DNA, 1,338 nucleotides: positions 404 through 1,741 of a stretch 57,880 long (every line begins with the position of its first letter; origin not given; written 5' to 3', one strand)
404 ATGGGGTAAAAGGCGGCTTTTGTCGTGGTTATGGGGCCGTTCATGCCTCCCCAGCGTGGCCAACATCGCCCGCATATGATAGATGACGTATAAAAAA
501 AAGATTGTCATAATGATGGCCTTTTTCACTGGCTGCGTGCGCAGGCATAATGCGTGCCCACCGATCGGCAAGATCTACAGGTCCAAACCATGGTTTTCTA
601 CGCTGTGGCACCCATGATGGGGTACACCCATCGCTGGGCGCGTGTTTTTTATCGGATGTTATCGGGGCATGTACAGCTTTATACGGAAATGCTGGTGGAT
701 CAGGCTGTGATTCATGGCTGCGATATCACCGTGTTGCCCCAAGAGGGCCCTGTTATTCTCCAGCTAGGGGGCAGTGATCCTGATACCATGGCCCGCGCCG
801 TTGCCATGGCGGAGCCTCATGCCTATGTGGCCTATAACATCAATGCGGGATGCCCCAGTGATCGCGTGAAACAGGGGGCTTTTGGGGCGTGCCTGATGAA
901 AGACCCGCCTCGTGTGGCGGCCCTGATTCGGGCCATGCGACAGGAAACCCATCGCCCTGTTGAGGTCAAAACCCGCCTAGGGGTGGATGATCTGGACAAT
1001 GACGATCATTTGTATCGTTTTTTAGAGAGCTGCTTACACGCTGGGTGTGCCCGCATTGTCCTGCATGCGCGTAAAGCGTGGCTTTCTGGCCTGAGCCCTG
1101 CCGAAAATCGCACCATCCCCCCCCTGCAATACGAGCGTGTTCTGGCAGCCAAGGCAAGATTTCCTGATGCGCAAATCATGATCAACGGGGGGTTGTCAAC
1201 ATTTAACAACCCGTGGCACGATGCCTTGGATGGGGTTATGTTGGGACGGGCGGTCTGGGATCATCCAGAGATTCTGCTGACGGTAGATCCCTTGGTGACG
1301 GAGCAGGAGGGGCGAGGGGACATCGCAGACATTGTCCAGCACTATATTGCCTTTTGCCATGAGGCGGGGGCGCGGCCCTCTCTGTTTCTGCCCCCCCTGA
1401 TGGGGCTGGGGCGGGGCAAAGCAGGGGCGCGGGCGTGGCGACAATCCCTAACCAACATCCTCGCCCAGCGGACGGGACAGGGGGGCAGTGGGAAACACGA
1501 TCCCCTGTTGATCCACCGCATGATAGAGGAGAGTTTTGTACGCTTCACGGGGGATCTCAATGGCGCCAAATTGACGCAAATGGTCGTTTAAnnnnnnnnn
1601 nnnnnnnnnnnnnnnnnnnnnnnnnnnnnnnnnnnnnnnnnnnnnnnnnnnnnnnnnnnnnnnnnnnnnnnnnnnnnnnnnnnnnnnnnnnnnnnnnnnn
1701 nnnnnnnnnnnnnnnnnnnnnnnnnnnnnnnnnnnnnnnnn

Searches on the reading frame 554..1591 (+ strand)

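Call 74: search_protein_families(library=pfam, proteins=[window:554-1591:+], max_evalue=0.00001)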
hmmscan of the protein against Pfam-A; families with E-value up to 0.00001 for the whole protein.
window:554-1591:+ (345 aa): 1 family
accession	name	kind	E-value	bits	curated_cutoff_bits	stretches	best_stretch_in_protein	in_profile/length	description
PF01207.24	Dus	-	1.2e-48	166.3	20.4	1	18-245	2-231/311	Dihydrouridine synthase (Dus)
